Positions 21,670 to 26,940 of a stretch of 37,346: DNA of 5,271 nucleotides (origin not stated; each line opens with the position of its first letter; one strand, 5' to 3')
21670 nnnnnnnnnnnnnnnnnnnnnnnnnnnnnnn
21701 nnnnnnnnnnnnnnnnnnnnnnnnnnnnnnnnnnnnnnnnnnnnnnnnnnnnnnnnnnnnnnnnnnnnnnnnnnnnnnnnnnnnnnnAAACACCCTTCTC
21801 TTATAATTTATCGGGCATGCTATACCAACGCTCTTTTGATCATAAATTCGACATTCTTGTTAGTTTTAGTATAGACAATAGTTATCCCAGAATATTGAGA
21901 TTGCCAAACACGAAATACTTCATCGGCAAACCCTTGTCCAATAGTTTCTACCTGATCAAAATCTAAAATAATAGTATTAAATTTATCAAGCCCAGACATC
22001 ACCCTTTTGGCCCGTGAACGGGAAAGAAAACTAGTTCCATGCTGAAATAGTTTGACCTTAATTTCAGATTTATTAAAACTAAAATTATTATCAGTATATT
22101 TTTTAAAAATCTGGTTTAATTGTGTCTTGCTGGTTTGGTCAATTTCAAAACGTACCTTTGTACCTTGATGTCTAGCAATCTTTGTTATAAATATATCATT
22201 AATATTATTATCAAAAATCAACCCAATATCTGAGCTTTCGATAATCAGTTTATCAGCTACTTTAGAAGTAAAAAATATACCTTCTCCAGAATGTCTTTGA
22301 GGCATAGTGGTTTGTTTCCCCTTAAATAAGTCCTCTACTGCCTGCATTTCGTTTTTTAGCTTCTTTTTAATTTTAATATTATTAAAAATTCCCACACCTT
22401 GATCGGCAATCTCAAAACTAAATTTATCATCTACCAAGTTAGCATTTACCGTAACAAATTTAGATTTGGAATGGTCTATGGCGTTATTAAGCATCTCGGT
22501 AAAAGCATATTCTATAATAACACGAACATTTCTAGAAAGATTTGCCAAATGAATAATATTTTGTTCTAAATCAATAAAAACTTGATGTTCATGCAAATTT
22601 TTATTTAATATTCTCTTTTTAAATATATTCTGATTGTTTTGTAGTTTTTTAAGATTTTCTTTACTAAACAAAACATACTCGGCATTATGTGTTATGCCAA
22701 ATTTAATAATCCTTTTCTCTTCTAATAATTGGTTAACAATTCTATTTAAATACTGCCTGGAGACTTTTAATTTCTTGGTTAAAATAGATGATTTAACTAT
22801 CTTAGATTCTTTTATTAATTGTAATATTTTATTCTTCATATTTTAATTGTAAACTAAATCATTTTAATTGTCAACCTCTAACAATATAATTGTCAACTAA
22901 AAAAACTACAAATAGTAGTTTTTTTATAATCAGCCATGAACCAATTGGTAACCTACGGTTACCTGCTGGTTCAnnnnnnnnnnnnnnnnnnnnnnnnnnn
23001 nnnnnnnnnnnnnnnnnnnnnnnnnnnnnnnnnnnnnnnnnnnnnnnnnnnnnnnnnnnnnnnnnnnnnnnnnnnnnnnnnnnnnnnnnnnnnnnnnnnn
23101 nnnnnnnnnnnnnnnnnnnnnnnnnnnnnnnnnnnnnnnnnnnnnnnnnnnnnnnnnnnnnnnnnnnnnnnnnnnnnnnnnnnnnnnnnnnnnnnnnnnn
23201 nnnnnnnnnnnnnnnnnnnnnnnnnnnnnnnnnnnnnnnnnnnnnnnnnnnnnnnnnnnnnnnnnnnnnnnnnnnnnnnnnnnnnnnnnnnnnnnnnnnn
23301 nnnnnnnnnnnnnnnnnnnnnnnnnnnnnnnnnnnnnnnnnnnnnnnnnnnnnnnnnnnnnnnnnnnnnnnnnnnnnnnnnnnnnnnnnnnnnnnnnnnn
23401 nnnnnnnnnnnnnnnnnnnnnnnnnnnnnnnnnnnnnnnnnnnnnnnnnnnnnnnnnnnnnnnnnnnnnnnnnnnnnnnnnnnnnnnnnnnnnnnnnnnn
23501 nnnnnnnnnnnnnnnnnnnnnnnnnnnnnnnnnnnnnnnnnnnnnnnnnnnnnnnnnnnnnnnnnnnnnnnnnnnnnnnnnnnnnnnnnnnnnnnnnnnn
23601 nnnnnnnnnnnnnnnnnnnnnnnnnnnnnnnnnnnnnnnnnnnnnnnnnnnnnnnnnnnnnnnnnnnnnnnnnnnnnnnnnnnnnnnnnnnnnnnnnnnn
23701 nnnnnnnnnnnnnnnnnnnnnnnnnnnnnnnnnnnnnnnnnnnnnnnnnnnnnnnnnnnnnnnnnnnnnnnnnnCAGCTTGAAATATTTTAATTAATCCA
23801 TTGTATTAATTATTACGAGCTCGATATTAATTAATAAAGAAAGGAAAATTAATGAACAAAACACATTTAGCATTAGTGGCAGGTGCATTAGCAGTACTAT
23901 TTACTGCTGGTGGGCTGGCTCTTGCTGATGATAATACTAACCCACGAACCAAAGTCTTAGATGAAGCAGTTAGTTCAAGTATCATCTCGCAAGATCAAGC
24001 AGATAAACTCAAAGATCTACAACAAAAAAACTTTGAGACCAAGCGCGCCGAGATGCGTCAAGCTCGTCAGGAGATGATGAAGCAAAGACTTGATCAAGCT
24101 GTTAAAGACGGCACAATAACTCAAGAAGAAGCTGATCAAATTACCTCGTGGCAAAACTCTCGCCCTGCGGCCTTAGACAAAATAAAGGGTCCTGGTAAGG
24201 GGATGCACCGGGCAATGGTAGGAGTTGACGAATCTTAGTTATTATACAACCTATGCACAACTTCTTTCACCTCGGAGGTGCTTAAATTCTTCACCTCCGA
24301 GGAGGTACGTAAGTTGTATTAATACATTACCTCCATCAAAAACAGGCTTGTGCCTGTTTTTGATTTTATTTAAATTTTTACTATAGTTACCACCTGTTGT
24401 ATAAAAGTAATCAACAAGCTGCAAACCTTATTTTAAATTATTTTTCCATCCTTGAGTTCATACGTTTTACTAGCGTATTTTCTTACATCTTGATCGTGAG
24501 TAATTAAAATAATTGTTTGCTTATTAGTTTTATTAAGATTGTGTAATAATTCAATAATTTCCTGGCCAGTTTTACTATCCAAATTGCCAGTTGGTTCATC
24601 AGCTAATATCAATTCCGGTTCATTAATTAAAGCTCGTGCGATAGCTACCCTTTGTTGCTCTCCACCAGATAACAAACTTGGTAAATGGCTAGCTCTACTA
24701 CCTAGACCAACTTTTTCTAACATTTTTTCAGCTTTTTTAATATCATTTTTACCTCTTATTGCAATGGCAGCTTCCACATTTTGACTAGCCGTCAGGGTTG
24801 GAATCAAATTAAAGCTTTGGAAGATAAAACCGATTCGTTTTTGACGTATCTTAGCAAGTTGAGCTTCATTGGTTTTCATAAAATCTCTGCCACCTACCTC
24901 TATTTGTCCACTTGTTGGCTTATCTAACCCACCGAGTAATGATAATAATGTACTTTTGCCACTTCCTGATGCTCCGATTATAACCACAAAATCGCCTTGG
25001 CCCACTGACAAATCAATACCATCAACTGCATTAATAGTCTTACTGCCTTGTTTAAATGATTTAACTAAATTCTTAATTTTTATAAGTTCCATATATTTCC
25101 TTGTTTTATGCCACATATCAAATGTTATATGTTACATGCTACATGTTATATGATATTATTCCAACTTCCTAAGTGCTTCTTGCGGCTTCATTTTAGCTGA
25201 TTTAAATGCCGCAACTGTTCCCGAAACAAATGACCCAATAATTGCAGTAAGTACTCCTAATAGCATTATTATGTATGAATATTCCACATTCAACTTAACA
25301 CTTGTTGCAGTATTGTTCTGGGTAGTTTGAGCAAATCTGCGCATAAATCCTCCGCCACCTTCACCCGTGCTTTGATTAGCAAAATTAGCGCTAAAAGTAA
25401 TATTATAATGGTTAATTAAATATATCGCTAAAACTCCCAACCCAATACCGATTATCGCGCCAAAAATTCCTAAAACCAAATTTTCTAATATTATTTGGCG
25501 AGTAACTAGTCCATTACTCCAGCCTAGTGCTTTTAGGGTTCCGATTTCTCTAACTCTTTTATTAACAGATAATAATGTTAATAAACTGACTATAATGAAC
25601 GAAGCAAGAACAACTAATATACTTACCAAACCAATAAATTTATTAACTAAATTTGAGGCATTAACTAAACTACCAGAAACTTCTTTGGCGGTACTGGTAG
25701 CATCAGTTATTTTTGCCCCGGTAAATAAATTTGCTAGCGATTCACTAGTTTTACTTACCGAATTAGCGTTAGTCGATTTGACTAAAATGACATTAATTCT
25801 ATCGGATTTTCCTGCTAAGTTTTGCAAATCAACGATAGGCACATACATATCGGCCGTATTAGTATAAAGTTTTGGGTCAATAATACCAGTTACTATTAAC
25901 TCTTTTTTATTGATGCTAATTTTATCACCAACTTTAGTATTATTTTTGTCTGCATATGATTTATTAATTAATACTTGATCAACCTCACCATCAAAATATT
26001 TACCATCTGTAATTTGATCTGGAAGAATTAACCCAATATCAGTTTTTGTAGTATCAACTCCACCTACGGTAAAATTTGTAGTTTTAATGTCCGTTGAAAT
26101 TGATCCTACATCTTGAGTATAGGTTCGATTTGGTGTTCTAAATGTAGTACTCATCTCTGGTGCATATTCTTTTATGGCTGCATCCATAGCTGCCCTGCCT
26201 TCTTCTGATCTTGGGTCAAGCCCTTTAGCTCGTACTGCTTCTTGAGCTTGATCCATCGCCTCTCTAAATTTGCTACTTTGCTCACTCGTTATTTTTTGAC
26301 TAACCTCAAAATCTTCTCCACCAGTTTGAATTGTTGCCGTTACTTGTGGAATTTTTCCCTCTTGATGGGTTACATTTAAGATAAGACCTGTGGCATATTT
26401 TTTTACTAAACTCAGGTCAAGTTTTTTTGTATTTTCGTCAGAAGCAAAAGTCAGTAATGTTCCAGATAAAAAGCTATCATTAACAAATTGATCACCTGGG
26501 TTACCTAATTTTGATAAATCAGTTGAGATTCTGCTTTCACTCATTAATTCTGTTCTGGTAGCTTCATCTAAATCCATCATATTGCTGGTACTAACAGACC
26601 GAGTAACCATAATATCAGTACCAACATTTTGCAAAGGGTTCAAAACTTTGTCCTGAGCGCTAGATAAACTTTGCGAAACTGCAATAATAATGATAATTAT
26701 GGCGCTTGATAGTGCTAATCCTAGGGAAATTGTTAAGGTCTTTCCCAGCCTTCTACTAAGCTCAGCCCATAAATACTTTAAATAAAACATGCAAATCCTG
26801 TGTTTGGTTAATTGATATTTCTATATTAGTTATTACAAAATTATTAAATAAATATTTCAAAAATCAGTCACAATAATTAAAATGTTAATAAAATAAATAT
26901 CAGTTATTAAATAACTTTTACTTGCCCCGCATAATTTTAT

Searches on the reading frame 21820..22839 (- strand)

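Call 84: search_protein_families(library=pfam, proteins=[window:21820-22839:-], max_evalue=0.001)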
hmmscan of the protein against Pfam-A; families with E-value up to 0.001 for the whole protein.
window:21820-22839:- (339 aa): 3 families
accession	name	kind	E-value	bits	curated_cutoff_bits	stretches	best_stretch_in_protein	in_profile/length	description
PF14213.11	DUF4325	-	9.5e-13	48.1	23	1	277-330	2-63/64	STAS-like domain of unknown function (DUF4325)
PF13581.12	HATPase_c_2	-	3.1e-09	37.4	27.4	1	99-205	22-119/127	Histidine kinase-like ATPase domain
PF02518.31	HATPase_c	-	2.3e-06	28.5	26.4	1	109-235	6-109/111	Histidine kinase-, DNA gyrase B-, and HSP90-like ATPase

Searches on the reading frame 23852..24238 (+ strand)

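Call 84: search_protein_families(library=pfam, proteins=[window:23852-24238:+], max_evalue=0.001)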
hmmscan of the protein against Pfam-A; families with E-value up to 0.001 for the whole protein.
window:23852-24238:+ (128 aa): 4 families
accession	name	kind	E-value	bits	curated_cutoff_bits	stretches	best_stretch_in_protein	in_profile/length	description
PF10925.13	DUF2680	-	1.8e-05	25.2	25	0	70-103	14-47/57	Protein of unknown function (DUF2680)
PF20787.2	SPP1_GP23-1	-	0.0005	20.4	27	0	82-100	23-41/47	SPP1 phage GP23.1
PF02413.22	Caudo_TAP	-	0.00056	20.5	22.1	1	46-102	53-108/131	Caudovirales tail fibre assembly protein, lambda gpK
PF09317.16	ACDH_C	-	0.00063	19.9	25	0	67-106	238-277/284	Acyl-CoA dehydrogenase, C-terminal, bacterial type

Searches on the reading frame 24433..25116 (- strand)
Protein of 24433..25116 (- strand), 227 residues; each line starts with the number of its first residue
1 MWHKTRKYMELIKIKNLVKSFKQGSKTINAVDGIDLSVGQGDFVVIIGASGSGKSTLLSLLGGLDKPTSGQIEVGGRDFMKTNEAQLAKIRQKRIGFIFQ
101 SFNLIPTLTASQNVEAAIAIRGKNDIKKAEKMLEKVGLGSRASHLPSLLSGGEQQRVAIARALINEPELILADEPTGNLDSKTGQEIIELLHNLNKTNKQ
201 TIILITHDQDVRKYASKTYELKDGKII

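Call 84: search_protein_families(library=pfam, proteins=[window:24433-25116:-], max_evalue=0.001)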
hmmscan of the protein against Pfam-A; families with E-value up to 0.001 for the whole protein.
window:24433-25116:- (227 aa): 5 families
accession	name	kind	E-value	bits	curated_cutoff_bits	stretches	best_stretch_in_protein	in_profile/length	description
PF00005.33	ABC_tran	-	3.9e-35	121.9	25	1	32-176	2-136/137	ABC transporter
PF02463.25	SMC_N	-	1.8e-06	28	40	1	41-221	24-211/220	RecF/RecN/SMC N terminal domain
PF13304.12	AAA_21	-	2.6e-05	24.9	27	0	43-64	1-22/304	AAA domain, putative AbiEii toxin, Type IV TA system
PF25199.1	nSTAND_NTPase5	-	0.00025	21.4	34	0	36-58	36-58/145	Novel STAND NTPase 5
PF13555.12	AAA_29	-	0.00066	19.8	27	0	37-58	18-39/61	P-loop containing region of AAA domain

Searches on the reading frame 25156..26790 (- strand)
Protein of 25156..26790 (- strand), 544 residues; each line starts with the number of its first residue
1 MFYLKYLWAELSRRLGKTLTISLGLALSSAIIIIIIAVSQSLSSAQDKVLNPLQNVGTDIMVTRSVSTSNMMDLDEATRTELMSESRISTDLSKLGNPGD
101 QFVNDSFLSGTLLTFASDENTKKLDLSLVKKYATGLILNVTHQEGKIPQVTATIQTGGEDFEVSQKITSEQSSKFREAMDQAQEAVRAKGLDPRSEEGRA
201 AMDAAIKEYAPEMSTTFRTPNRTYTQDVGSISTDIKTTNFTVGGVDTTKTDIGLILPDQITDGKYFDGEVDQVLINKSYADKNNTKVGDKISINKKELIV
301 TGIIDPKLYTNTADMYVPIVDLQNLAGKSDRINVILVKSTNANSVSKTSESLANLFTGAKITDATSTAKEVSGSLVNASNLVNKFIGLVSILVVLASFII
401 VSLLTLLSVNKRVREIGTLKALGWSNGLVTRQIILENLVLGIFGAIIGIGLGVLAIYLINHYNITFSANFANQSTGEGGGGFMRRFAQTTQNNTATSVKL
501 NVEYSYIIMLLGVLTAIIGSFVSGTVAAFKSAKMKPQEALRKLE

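Call 84: search_protein_families(library=pfam, proteins=[window:25156-26790:-], max_evalue=0.001)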
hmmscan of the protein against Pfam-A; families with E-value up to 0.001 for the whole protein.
window:25156-26790:- (544 aa): 2 families
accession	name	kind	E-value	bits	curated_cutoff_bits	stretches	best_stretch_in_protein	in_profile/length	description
PF02687.27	FtsX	-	4.3e-17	62.7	25.5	1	388-536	2-120/120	FtsX-like permease C-terminal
PF12704.14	MacB_PCD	-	2.1e-08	35.2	27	1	202-354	66-206/207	MacB-like periplasmic core domain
